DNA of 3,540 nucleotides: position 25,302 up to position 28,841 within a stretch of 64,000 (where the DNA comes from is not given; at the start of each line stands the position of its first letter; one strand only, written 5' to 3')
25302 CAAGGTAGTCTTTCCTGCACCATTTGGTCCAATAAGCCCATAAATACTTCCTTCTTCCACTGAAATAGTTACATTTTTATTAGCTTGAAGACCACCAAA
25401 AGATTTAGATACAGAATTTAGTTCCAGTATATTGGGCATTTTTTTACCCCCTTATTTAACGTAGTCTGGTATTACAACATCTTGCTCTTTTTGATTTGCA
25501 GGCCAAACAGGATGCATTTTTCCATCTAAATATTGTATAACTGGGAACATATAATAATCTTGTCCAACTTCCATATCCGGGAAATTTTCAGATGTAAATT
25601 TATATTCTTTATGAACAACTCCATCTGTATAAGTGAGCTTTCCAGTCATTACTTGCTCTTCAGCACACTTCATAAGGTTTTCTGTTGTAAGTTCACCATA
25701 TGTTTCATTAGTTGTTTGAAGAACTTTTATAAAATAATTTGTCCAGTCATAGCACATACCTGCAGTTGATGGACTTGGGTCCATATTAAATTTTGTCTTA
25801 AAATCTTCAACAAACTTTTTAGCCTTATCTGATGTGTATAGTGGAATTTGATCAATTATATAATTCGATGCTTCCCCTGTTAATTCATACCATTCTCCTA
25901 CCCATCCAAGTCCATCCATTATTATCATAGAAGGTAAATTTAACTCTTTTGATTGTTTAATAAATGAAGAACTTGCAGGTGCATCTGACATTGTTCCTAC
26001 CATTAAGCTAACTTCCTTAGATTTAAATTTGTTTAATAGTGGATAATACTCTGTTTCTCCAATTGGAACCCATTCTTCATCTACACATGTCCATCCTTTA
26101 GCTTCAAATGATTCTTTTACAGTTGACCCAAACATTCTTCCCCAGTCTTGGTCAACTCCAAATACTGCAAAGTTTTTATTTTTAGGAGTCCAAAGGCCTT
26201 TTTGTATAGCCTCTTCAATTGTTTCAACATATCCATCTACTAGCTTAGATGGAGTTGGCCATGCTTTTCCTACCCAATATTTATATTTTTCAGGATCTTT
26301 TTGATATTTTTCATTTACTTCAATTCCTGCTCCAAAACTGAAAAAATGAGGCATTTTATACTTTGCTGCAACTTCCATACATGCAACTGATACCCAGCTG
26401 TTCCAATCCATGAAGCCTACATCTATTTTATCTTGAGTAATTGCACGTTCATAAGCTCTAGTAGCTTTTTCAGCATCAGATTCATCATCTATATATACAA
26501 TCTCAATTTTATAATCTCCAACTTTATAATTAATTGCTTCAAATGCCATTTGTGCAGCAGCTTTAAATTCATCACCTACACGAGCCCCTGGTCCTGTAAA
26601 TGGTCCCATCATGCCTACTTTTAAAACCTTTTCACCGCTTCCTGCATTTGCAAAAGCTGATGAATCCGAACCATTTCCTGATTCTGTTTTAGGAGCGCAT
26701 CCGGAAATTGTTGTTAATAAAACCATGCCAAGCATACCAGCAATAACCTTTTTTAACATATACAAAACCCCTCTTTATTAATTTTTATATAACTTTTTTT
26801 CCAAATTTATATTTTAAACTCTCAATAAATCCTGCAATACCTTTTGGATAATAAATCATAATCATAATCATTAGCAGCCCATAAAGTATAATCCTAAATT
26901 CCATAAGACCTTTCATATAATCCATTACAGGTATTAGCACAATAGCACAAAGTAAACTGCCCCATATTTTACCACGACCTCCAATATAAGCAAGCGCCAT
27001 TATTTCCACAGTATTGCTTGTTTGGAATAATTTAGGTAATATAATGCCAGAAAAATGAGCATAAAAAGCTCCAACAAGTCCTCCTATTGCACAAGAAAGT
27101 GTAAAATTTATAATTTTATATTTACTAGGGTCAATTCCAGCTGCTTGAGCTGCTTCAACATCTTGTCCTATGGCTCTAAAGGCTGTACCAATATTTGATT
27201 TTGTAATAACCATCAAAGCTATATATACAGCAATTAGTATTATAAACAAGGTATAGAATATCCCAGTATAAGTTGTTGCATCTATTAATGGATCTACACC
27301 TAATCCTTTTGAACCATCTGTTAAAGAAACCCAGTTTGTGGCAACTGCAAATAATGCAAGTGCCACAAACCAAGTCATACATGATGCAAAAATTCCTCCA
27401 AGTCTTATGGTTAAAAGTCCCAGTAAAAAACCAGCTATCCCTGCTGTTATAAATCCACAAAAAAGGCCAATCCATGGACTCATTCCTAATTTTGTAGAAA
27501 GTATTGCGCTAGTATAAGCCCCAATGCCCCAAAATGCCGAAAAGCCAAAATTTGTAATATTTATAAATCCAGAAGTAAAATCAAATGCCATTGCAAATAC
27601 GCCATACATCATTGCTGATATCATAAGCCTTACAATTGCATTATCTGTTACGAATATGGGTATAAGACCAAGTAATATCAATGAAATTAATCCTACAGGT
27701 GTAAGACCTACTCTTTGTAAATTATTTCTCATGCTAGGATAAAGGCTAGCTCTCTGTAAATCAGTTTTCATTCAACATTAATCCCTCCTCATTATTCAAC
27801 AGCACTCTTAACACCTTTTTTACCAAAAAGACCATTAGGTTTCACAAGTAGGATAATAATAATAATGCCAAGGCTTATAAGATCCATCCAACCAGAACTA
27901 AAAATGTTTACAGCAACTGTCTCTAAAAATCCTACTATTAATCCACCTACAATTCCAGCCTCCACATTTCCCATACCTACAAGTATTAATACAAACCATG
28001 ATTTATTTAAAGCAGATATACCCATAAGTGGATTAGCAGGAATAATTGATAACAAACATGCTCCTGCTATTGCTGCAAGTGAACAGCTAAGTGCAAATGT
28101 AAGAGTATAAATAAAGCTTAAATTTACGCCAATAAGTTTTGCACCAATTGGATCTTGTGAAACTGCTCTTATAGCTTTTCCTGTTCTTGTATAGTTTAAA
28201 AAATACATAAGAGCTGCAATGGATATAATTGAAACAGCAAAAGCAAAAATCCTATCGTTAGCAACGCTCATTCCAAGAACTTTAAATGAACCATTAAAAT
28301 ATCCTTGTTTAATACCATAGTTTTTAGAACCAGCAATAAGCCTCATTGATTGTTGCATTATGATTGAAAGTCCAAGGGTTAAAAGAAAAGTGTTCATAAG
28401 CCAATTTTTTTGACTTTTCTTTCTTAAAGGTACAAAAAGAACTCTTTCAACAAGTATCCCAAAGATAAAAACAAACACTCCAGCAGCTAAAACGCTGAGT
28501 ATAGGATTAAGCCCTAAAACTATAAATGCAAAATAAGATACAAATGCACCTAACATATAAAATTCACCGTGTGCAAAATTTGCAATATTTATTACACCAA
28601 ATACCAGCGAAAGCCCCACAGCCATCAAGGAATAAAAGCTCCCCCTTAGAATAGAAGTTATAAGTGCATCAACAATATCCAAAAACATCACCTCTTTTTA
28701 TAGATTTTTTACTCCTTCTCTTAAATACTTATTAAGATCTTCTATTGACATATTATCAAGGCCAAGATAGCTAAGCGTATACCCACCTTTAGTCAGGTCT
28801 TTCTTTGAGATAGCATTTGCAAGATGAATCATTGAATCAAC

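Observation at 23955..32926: Nine-gene candidate sigma-54 operon coupling a non-Pyl MttB methyltransferase system to an opine-dehydrogenase-like enzyme and a LIV-type ABC importer: substrate unknown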

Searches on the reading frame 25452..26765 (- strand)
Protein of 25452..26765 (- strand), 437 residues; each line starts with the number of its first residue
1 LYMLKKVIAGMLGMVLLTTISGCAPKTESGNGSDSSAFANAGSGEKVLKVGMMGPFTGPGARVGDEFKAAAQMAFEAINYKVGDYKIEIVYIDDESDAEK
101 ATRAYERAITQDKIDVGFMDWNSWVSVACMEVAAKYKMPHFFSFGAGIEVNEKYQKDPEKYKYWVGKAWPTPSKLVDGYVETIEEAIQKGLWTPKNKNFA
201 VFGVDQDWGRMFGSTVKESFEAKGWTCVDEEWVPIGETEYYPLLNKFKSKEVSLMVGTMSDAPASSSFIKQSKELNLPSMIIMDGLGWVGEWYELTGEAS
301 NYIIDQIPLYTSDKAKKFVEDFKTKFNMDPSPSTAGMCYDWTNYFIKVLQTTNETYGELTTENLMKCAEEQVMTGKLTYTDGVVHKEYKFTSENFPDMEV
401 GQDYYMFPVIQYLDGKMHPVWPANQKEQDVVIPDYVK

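Call 3: search_protein_families(library=pfam, proteins=[window:25452-26765:-])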
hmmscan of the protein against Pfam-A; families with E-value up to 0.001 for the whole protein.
window:25452-26765:- (437 aa): 2 families
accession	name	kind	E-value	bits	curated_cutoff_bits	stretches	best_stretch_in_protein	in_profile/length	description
PF13458.12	Peripla_BP_6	-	1.5e-40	140.3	31.7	1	48-370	2-310/343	Periplasmic binding protein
PF13433.12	Peripla_BP_5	-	5.4e-13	49.2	27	1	48-132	1-87/363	Periplasmic binding protein domain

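Call 4: search_protein_families(library=ncbifam, proteins=[window:25452-26765:-])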
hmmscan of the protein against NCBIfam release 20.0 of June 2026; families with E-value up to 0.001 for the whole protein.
window:25452-26765:- (437 aa): 3 families
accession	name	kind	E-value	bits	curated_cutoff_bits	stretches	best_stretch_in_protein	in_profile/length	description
NF011933.0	PRK15404.1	subfamily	5.1e-13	48.8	477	2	41-111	21-92/370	high-affinity branched-chain amino acid ABC transporter substrate-binding protein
TIGR03407.1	urea_ABC_UrtA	exception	1.2e-10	40.9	492.75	1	195-275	133-214/361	urea ABC transporter substrate-binding protein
TIGR03669.1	urea_ABC_arch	equivalog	1.4e-08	34.2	494.8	0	49-127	2-82/375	urea ABC transporter substrate-binding protein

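Call 51: search_solved_structures(query=window:25452-26765:-, max_evalue=0.001)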
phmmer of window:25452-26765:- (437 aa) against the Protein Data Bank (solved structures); distinct sequences matched with E-value up to 0.001: 24.
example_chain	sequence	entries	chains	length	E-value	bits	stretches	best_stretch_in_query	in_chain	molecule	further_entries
4gnr_A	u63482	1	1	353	6.5e-11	45.1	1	44-380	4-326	ABC transporter substrate-binding protein-branched chain amino acid transport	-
8tg1_A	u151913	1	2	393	1.2e-09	41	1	40-329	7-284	Extracellular ligand-binding receptor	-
3hut_A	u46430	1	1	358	1.4e-09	40.8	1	48-250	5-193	putative branched-chain amino acid ABC transporter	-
4ey3_A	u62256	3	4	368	7.4e-09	38.4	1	44-352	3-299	Twin-arginine translocation pathway signal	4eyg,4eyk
4evs_A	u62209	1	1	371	3.5e-07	32.9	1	46-271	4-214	PUTATIVE ABC TRANSPORTER SUBUNIT, SUBSTRATE-BINDING COMPONENT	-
8hic_A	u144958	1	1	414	1.3e-06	31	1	30-342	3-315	Putative urea ABC transporter, substrate binding protein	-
4evq_A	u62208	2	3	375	1.4e-06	30.9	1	47-142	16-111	Putative ABC transporter subunit, substrate-binding component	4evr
7s6e_A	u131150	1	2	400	1.4e-06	30.9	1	50-343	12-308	Urea ABC transporter, periplasmic urea-binding protein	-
7s6f_A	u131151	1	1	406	1.4e-06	30.8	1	45-343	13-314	Putative urea ABC transporter, urea binding protein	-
3sg0_A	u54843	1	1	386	2.7e-06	29.9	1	39-170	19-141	Extracellular ligand-binding receptor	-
3h5l_A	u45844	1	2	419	9.6e-06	28.1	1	39-299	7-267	putative Branched-chain amino acid ABC transporter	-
4dqd_A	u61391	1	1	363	1.1e-05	27.9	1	48-170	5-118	Extracellular ligand-binding receptor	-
4f06_A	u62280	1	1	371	1.4e-05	27.5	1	46-272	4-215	Extracellular ligand-binding receptor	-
3ip5_A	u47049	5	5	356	1.6e-05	27.4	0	51-135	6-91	ABC transporter, substrate binding protein (Amino acid)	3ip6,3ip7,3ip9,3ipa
7ylt_B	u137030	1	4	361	2.1e-05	27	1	48-145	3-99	Putative ABC transporter, substrate-binding protein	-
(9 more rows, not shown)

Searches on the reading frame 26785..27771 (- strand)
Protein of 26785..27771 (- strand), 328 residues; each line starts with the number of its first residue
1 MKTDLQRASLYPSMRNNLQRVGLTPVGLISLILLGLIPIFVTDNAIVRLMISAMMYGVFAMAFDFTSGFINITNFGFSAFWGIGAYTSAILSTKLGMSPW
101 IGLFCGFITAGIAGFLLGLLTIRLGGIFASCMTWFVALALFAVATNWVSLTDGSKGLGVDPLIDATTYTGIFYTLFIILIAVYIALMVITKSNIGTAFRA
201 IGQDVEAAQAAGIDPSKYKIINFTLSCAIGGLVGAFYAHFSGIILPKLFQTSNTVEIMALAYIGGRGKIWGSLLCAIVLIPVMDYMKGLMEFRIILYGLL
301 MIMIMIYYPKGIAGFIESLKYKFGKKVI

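Call 3: search_protein_families(library=pfam, proteins=[window:26785-27771:-])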
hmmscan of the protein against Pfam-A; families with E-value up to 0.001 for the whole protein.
window:26785-27771:- (328 aa): 1 family
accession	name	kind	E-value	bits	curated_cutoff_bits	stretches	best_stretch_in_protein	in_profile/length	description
PF02653.21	BPD_transp_2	-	7.7e-35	120.8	26.8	1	46-305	2-269/269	Branched-chain amino acid transport system / permease component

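Call 4: search_protein_families(library=ncbifam, proteins=[window:26785-27771:-])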
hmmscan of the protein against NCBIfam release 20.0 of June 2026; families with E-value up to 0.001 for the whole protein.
window:26785-27771:- (328 aa): 7 families
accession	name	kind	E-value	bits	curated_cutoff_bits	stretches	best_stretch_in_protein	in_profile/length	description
NF008450.0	PRK11301.1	subfamily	8.1e-33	114.4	366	2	172-312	262-405/418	high-affinity branched-chain amino acid ABC transporter permease LivM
TIGR03408.1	urea_trans_UrtC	equivalog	2.5e-23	83.3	296.2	1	98-314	87-312/313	urea ABC transporter permease subunit UrtC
TIGR03727.1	urea_t_UrtC_arc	equivalog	8.1e-18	64.4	575.55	1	167-316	191-341/369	urea ABC transporter, permease protein UrtC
TIGR03622.1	urea_t_UrtB_arc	equivalog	1.2e-12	47.7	374.25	1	61-319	19-283/284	urea ABC transporter, permease protein UrtB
TIGR03409.1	urea_trans_UrtB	equivalog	2.6e-11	43.7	250.3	1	58-312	16-285/291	urea ABC transporter permease subunit UrtB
NF008011.0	PRK10740.1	equivalog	7e-06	25.9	379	1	54-317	20-304/308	high-affinity branched-chain amino acid ABC transporter permease LivH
NF011961.0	PRK15432.1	equivalog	0.00083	18.7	388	0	95-282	88-275/344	autoinducer 2 ABC transporter permease LsrC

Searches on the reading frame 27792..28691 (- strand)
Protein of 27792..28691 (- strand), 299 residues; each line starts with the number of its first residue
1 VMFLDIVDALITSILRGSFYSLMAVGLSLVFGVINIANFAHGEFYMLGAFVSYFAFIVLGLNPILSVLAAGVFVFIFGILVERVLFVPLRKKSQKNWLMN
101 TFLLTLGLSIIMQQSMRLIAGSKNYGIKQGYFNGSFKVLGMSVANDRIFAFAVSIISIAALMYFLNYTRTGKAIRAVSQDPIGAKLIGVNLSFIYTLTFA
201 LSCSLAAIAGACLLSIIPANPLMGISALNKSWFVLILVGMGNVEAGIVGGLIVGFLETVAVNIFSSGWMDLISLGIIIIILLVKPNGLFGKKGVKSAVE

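Call 3: search_protein_families(library=pfam, proteins=[window:27792-28691:-])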
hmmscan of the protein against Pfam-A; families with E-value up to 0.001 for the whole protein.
window:27792-28691:- (299 aa): 1 family
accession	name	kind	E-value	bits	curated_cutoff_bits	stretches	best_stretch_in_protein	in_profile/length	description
PF02653.21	BPD_transp_2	-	1e-31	110.5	26.8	1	11-281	3-269/269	Branched-chain amino acid transport system / permease component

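Call 4: search_protein_families(library=ncbifam, proteins=[window:27792-28691:-])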
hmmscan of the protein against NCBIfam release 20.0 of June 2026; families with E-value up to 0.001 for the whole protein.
window:27792-28691:- (299 aa): 5 families
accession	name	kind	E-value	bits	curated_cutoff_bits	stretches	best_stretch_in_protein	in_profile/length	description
TIGR03409.1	urea_trans_UrtB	equivalog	1.7e-46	159.2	250.3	1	9-293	3-290/291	urea ABC transporter permease subunit UrtB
NF008011.0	PRK10740.1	equivalog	7.9e-37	127.5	379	1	3-294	5-305/308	high-affinity branched-chain amino acid ABC transporter permease LivH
TIGR03622.1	urea_t_UrtB_arc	equivalog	5.9e-31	107.8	374.25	1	18-290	12-278/284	urea ABC transporter, permease protein UrtB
TIGR03408.1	urea_trans_UrtC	equivalog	1.5e-05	24.9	296.2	1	136-290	152-312/313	urea ABC transporter permease subunit UrtC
NF007067.0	PRK09512.1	equivalog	0.00091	18.5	398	0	7-281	43-313/321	ribose ABC transporter permease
